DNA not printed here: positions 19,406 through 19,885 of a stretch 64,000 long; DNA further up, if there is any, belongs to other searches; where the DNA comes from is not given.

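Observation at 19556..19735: Unlisted 59-aa ORF with RiPP precursor architecture next to the terpenoid-type operon and the island attL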

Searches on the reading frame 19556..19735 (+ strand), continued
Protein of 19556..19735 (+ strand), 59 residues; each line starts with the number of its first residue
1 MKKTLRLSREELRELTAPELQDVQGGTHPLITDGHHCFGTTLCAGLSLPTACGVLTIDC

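Call 39: find_related_loci(query=P0088, collection=metagenome_contigs, flank=10000)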
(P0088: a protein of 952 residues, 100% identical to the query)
Query P0088 (952 aa) in metagenome_contigs; peptide patterns used: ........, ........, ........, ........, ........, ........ (x = any residue, [..] = any of these).
600 stretches matched a pattern, but none encodes a relative of the query by tblastn (E <= 1e-3).

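Call 40: find_encoding_contigs(protein=P0089, flank=10000, max_places=2)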
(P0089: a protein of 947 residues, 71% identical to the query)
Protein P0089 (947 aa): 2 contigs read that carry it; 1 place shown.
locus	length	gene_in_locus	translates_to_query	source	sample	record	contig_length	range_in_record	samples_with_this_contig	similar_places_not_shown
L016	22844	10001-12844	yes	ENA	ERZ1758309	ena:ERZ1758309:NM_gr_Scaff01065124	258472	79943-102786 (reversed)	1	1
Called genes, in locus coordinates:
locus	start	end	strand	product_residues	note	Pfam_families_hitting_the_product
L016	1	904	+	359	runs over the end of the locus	PF08240:ADH_N, PF16912:Glu_dehyd_C (weak), PF13602:ADH_zinc_N_2 (weak)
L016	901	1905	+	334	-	PF01408:GFO_IDH_MocA, PF02894:GFO_IDH_MocA_C, PF22725:GFO_IDH_MocA_C3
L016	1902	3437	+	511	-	PF13439:Glyco_transf_4, PF13579:Glyco_trans_4_4, PF13524:Glyco_trans_1_2 (faint), PF00534:Glycos_transf_1, PF13692:Glyco_trans_1_4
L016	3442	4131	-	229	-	PF00106:adh_short, PF08659:KR, PF13561:adh_short_C2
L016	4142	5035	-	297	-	PF01408:GFO_IDH_MocA, PF22725:GFO_IDH_MocA_C3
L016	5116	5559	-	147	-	PF18029:Glyoxalase_6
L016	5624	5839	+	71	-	-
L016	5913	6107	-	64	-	-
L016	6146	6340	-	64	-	-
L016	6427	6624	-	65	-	-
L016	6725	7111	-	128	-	-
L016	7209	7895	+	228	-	PF12840:HTH_20 (weak)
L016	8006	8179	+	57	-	-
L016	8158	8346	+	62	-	-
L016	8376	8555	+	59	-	-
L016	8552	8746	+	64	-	-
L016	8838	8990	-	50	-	-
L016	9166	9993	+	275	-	PF13489:Methyltransf_23, PF01209:Ubie_methyltran, PF08241:Methyltransf_11, PF08242:Methyltransf_12, PF13649:Methyltransf_25, PF13847:Methyltransf_31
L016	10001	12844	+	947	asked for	PF04738:Lant_dehydr_N, PF14028:Lant_dehydr_C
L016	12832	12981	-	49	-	-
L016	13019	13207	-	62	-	-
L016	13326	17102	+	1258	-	PF00270:DEAD (weak), PF13401:AAA_22 (faint), PF00271:Helicase_C, PF21010:HA2_C, PF07717:OB_NTP_bind, PF11898:DUF3418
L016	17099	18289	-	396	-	PF08450:SGL (faint), PF24684:Vgb_lyase, PF21959:DUF6923 (faint)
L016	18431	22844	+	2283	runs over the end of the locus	PF07676:PD40 (faint), PF13385:Laminin_G_3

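Call 46: find_encoding_contigs(protein=P0093, flank=10000, max_places=2)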
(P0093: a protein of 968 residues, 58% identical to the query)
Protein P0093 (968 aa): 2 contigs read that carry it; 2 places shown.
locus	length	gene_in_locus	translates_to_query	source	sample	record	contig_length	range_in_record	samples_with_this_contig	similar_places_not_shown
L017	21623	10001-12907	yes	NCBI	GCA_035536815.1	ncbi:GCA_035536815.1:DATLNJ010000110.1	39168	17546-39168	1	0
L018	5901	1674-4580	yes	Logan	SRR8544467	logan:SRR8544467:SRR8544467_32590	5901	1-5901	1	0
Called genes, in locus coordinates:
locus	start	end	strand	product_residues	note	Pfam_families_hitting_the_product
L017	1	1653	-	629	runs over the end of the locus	PF02624:YcaO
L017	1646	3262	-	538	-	-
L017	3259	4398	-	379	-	PF14028:Lant_dehydr_C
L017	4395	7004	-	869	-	PF04738:Lant_dehydr_N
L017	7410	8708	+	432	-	PF00005:ABC_tran, PF13304:AAA_21 (weak)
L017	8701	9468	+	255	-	PF01061:ABC2_membrane, PF12698:ABC2_membrane_3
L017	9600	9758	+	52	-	-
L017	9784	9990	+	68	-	PF28317:Lant_leader_dom (weak)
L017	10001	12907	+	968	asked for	PF04738:Lant_dehydr_N, PF14028:Lant_dehydr_C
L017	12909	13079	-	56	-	-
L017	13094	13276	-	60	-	-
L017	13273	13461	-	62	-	PF28317:Lant_leader_dom (weak)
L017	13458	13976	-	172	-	PF00583:Acetyltransf_1, PF13673:Acetyltransf_10, PF13508:Acetyltransf_7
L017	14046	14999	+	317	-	PF00005:ABC_tran, PF13304:AAA_21 (weak)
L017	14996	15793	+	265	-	PF06182:ABC2_membrane_6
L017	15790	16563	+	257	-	PF06182:ABC2_membrane_6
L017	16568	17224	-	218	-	PF00072:Response_reg, PF00196:GerE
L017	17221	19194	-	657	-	PF07730:HisKA_3, PF02518:HATPase_c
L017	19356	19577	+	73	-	-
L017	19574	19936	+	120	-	-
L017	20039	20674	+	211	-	PF00156:Pribosyltran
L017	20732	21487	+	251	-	PF12811:BaxI_1, PF01027:Bax1-I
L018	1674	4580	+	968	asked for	PF04738:Lant_dehydr_N, PF14028:Lant_dehydr_C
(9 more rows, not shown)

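Call 47: find_encoding_contigs(protein=P0105, flank=10000, max_places=2)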
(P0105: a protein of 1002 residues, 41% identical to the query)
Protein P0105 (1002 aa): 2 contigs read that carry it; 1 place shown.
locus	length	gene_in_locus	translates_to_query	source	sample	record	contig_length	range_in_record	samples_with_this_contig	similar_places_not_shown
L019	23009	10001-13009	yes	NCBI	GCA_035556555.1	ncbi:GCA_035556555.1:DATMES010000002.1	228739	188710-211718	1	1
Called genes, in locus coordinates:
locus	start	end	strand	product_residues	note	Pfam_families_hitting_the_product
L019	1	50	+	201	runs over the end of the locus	PF13302:Acetyltransf_3, PF13420:Acetyltransf_4 (weak), PF00583:Acetyltransf_1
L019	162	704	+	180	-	PF28211:GlpR (weak)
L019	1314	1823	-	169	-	PF01337:Barstar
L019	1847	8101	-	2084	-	PF05593:RHS_repeat (faint), PF00545:Ribonuclease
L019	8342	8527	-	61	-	-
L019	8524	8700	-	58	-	PF28317:Lant_leader_dom (weak)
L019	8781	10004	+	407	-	PF05147:LANC_like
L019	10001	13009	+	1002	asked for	PF04738:Lant_dehydr_N, PF14028:Lant_dehydr_C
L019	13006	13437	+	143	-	-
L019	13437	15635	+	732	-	PF03412:Peptidase_C39, PF00664:ABC_membrane, PF00005:ABC_tran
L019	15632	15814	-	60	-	-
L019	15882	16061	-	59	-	-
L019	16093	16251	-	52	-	-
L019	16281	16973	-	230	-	PF04402:SIMPL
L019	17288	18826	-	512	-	PF02366:PMT, PF16192:PMT_4TMC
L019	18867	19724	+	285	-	PF00590:TP_methylase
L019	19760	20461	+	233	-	PF13559:DUF4129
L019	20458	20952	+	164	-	-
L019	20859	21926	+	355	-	PF20030:bpMoxR (weak), PF00004:AAA (faint), PF07726:AAA_3, PF07728:AAA_5, PF17863:AAA_lid_2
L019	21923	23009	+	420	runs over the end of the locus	PF01882:DUF58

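Call 56: find_encoding_contigs(protein=P0033, flank=10000, max_places=2)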
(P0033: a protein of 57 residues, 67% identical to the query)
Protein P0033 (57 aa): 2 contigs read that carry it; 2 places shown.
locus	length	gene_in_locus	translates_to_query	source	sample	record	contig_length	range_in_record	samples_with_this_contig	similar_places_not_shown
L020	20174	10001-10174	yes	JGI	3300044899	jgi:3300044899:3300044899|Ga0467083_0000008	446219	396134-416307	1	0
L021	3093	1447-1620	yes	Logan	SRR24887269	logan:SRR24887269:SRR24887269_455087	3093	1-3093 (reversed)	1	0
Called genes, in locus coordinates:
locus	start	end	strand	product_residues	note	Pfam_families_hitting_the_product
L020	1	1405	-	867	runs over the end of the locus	PF01590:GAF, PF13185:GAF_2, PF00990:GGDEF, PF00563:EAL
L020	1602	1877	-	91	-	PF02597:ThiS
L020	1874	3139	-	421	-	PF00291:PALP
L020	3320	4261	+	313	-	PF00535:Glycos_transf_2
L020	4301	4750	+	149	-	PF00072:Response_reg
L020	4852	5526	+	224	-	-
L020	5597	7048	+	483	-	PF00982:Glyco_transf_20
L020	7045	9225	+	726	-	PF02359:CDC48_N, PF05496:RuvB_N (faint), PF03215:Rad17 (faint), PF00004:AAA, PF17862:AAA_lid_3, PF13191:AAA_16 (weak), PF00004:AAA, PF17862:AAA_lid_3, +5 more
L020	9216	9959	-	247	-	PF01209:Ubie_methyltran, PF13489:Methyltransf_23 (weak), PF08241:Methyltransf_11, PF08242:Methyltransf_12, PF13649:Methyltransf_25, PF13847:Methyltransf_31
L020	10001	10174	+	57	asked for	-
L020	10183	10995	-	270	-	PF02358:Trehalose_PPase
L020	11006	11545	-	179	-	PF13399:LytR_C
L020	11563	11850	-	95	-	PF11662:DUF3263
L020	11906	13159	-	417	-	PF02812:ELFV_dehydrog_N, PF00208:ELFV_dehydrog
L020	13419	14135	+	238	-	PF13185:GAF_2, PF01590:GAF, PF03861:ANTAR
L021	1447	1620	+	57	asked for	-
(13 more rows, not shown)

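Call 57: find_encoding_contigs(protein=P0045, flank=10000, max_places=2)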
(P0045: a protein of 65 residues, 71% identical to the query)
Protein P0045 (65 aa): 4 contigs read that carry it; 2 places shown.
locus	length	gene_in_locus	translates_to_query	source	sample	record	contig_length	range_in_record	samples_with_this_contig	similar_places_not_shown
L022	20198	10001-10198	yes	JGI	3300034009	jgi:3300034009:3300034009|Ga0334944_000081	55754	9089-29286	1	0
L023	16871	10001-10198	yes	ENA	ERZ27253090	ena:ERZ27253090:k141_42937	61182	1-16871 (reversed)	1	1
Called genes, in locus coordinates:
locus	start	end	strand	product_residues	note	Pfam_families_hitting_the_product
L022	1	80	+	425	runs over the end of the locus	PF04389:Peptidase_M28, PF01546:Peptidase_M20, PF07687:M20_dimer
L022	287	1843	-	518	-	PF00082:Peptidase_S8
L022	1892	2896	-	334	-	PF00248:Aldo_ket_red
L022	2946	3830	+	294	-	PF22551:TY-Chap1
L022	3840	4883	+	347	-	PF00296:Bac_luciferase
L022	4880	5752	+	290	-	PF02673:BacA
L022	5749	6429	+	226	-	PF00300:His_Phos_1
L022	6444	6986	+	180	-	PF11290:DUF3090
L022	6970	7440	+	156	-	-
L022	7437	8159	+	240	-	-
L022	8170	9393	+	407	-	PF01406:tRNA-synt_1e, PF09334:tRNA-synt_1g (faint)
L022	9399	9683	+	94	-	-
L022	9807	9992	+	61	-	-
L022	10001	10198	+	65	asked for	-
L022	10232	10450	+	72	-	-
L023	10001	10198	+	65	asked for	-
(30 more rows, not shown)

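Call 69: search_protein_families(library=ncbifam, alignment_id=A5, max_evalue=0.01)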
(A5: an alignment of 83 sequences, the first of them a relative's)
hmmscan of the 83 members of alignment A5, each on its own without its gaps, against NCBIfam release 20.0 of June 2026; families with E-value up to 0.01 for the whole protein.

A. member 1, P0001 (59 aa): 0 families

B. families by the number of members that match (of 83 scanned): 3 families
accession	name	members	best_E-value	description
NF038153.1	lant_leader_L1a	34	9.9e-07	class I lanthipeptide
NF038167.1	cyan_ocin_like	1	0.0014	CTB family bacteriocin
NF000539.0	plantaricin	1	0.0061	plantaricin C family lantibiotic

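Call 72: search_protein_representatives(alignment_id=A4)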
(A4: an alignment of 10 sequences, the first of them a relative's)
Query: 10 sequences, 59 profile positions. Proteins with E-value up to 0.001 (for the whole library): 54; up to 1e-10: 5; up to 1e-30: 1. The best 54 are listed.
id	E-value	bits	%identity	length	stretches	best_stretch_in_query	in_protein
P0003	1.0e-31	124.9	-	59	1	1-59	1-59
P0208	5.1e-19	84.2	-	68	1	1-57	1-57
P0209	5.8e-18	80.8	-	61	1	1-48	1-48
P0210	6.7e-17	77.4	-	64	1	1-52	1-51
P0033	1.9e-13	66.3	-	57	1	1-59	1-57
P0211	3.5e-09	52.7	-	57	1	1-53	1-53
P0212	9.6e-07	44.9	-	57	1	1-51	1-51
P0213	2.0e-06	43.8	-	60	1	1-52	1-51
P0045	3.2e-06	43.2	-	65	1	1-30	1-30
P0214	5.1e-06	42.5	-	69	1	1-42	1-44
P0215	7.0e-06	42.1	-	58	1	1-44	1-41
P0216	9.8e-06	41.6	-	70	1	1-35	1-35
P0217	1.1e-05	41.4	-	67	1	1-49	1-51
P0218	1.8e-05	40.8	-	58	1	1-37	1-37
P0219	2.6e-05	40.3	-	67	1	1-54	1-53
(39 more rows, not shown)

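Call 74: list_cluster_members(proteins=[P0001, P0062, P0088])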
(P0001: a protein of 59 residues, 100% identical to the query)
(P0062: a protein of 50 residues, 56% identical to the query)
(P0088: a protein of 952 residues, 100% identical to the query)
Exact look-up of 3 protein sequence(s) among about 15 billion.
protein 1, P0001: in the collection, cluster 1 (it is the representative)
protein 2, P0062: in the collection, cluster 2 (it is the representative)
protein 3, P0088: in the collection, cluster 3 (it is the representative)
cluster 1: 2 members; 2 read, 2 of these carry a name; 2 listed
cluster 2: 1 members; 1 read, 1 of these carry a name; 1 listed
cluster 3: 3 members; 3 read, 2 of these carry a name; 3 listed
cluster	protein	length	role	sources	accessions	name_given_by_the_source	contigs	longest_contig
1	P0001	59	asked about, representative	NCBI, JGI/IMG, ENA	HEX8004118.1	MAG TPA: hypothetical protein VF519_15625 [Mycobacteriales bacterium] | hypothetical protein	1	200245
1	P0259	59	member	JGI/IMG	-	hypothetical protein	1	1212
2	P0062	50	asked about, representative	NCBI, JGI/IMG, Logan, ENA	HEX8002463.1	MAG TPA: hypothetical protein VF519_07185 [Mycobacteriales bacterium] | hypothetical protein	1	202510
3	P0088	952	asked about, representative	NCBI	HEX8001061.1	MAG TPA: lantibiotic dehydratase [Mycobacteriales bacterium]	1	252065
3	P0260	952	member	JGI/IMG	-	hypothetical protein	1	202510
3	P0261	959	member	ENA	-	-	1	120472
